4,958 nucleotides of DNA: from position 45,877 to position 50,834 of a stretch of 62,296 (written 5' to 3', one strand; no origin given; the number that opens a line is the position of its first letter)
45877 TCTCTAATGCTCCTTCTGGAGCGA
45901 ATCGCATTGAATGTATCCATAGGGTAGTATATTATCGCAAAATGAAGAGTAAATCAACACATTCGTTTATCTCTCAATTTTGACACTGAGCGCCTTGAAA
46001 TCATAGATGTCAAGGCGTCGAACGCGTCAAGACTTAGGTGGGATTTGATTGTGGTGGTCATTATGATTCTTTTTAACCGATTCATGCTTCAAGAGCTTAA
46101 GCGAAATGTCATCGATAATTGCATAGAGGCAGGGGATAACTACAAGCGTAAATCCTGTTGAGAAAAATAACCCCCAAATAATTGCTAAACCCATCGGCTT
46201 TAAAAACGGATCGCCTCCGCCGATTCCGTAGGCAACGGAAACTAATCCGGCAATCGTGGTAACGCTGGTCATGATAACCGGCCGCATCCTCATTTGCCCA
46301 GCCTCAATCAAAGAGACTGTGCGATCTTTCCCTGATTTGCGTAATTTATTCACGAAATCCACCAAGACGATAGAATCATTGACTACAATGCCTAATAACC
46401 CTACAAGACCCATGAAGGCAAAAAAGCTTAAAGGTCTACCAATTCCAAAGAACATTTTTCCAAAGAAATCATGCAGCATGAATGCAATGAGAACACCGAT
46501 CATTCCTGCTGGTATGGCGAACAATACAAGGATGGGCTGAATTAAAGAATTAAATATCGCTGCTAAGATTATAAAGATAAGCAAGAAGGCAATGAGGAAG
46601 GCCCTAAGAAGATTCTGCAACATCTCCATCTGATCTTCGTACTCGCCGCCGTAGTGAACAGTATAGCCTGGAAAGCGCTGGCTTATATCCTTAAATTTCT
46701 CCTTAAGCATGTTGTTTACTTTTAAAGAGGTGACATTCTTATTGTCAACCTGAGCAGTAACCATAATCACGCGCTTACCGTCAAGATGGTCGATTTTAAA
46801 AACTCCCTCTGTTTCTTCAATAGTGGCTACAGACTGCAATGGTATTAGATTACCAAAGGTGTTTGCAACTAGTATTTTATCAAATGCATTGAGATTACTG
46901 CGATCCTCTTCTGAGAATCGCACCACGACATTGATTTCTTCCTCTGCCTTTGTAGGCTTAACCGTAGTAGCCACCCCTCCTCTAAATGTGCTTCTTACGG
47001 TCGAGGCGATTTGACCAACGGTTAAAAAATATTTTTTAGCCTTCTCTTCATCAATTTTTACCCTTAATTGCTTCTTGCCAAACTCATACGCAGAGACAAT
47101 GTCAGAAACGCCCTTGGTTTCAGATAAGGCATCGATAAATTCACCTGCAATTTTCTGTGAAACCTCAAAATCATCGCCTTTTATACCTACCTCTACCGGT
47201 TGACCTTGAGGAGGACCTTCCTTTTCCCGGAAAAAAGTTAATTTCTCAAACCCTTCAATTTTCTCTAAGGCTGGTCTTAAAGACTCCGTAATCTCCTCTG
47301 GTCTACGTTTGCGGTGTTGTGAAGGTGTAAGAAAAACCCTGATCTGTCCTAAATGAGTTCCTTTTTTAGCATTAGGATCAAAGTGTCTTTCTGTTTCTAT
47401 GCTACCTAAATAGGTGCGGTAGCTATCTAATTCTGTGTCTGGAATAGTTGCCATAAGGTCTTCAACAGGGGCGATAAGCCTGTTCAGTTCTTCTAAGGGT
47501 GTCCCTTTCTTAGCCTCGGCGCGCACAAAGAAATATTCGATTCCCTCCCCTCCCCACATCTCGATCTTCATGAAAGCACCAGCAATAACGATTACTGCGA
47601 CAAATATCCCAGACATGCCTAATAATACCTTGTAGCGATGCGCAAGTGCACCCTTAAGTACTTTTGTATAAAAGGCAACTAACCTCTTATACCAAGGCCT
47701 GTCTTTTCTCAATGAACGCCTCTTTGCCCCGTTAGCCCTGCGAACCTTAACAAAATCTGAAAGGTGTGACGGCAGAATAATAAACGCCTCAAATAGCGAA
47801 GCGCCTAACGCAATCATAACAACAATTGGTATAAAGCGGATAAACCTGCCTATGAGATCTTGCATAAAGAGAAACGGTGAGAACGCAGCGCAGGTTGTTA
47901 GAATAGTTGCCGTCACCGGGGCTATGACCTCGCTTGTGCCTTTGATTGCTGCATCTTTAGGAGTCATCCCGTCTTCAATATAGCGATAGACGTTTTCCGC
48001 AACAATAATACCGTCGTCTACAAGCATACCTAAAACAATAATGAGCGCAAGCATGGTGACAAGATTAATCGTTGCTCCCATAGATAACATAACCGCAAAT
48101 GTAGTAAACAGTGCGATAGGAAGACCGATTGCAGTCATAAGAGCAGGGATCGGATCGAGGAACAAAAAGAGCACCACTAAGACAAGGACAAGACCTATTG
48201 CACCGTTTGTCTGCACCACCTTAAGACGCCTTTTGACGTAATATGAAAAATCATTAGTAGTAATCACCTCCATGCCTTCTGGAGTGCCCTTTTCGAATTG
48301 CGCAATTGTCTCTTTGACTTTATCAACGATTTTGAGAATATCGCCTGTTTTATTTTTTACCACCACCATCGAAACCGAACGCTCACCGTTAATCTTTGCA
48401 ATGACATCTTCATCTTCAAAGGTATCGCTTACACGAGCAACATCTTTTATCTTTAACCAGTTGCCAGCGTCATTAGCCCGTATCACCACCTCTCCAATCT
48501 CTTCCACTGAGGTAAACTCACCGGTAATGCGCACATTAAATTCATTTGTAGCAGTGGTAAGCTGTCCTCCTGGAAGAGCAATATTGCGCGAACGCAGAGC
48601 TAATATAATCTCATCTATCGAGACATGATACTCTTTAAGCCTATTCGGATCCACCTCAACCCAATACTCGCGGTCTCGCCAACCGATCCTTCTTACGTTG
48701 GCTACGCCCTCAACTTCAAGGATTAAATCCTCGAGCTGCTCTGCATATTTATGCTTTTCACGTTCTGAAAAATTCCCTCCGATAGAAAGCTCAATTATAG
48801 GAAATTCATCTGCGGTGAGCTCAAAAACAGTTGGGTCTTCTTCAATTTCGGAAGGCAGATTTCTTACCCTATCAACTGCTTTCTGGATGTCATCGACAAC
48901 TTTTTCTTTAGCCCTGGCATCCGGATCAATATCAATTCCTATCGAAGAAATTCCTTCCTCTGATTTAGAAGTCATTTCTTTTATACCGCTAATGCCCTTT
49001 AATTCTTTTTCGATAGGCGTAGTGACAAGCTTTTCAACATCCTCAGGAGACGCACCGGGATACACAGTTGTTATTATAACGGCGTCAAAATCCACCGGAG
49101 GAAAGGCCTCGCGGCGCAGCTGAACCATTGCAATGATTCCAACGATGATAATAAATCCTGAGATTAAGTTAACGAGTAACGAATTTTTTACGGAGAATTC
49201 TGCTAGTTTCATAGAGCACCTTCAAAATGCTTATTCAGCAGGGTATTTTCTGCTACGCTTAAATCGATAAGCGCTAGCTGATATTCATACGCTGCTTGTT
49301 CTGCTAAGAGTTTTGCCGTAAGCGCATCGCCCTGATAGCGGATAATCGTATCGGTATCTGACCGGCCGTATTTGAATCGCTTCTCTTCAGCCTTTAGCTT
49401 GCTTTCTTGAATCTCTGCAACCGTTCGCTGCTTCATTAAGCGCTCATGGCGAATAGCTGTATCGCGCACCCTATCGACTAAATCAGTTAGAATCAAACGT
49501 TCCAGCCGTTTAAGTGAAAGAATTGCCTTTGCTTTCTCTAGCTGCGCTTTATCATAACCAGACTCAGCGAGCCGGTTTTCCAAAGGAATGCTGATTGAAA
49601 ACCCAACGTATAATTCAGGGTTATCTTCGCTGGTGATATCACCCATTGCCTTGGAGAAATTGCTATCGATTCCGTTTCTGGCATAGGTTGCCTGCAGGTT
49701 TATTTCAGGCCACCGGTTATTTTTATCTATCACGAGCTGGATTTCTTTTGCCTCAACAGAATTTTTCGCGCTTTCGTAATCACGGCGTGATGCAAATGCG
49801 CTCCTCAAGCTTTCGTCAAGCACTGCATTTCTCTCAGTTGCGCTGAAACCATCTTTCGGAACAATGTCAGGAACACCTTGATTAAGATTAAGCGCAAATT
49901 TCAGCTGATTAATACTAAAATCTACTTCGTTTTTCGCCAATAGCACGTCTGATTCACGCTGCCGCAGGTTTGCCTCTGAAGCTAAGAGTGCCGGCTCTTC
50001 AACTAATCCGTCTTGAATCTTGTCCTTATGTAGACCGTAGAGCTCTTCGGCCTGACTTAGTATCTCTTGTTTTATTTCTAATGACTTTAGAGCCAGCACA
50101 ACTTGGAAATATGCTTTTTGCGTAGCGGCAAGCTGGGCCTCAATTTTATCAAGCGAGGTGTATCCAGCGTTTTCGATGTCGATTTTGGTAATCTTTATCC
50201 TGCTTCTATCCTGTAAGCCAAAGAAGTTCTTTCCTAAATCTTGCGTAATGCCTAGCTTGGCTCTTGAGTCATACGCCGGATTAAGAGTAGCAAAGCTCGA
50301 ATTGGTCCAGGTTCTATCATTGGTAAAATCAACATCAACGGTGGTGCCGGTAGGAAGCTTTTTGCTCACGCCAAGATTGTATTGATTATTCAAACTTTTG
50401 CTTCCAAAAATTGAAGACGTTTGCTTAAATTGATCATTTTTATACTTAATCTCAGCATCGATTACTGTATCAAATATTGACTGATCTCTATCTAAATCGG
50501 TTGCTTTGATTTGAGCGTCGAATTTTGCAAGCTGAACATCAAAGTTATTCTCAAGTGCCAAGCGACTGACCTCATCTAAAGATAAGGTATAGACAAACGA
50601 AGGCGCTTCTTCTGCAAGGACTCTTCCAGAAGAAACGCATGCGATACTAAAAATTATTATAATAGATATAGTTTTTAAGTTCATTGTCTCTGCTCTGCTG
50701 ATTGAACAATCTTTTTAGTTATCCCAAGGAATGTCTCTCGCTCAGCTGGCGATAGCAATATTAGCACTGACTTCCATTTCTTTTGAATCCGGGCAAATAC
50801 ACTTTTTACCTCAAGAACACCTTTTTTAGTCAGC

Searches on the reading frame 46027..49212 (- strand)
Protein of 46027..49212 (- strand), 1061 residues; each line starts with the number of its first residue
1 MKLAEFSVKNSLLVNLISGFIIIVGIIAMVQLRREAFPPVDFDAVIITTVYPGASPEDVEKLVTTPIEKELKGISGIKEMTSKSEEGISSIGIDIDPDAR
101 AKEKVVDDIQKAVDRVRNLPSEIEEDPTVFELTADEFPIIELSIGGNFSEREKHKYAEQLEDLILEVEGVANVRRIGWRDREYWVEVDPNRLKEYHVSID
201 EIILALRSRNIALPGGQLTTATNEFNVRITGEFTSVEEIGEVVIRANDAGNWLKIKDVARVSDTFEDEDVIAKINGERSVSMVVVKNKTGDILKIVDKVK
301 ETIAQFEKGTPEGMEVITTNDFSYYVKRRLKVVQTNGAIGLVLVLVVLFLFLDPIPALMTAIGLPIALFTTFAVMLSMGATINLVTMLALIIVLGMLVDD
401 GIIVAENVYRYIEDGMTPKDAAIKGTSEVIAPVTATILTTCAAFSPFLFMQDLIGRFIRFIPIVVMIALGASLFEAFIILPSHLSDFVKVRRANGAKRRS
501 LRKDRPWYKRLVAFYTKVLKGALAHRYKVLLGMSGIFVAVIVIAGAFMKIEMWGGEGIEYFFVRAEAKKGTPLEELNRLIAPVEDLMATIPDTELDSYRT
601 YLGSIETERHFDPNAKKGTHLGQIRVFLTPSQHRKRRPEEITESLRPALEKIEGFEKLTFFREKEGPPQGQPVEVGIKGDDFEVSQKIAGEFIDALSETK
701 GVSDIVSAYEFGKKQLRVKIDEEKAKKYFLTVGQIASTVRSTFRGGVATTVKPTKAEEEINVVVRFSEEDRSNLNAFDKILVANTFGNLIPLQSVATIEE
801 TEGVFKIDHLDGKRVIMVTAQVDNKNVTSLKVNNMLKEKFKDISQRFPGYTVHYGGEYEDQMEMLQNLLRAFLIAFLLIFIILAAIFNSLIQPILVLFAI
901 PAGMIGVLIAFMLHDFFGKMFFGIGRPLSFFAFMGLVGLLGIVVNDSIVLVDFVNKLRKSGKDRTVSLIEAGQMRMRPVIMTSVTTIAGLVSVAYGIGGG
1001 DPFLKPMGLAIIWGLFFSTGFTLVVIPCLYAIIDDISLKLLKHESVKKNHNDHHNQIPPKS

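Call 62: search_protein_families(library=pfam, proteins=[window:46027-49212:-], max_evalue=0.00001)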
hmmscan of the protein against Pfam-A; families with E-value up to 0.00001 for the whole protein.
window:46027-49212:- (1061 aa): 1 family
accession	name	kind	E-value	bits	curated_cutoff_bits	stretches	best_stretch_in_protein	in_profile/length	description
PF00873.25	ACR_tran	-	5.1e-197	657.2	28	1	4-1033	2-1020/1021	AcrB/AcrD/AcrF family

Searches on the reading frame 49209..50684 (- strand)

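Call 62: search_protein_families(library=pfam, proteins=[window:49209-50684:-], max_evalue=0.00001)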
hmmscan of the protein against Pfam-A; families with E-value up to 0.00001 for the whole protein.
window:49209-50684:- (491 aa): 1 family
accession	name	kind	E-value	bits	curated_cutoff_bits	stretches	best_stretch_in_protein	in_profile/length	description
PF02321.23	OEP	-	2.4e-28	99.7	22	2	289-476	1-183/187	Outer membrane efflux protein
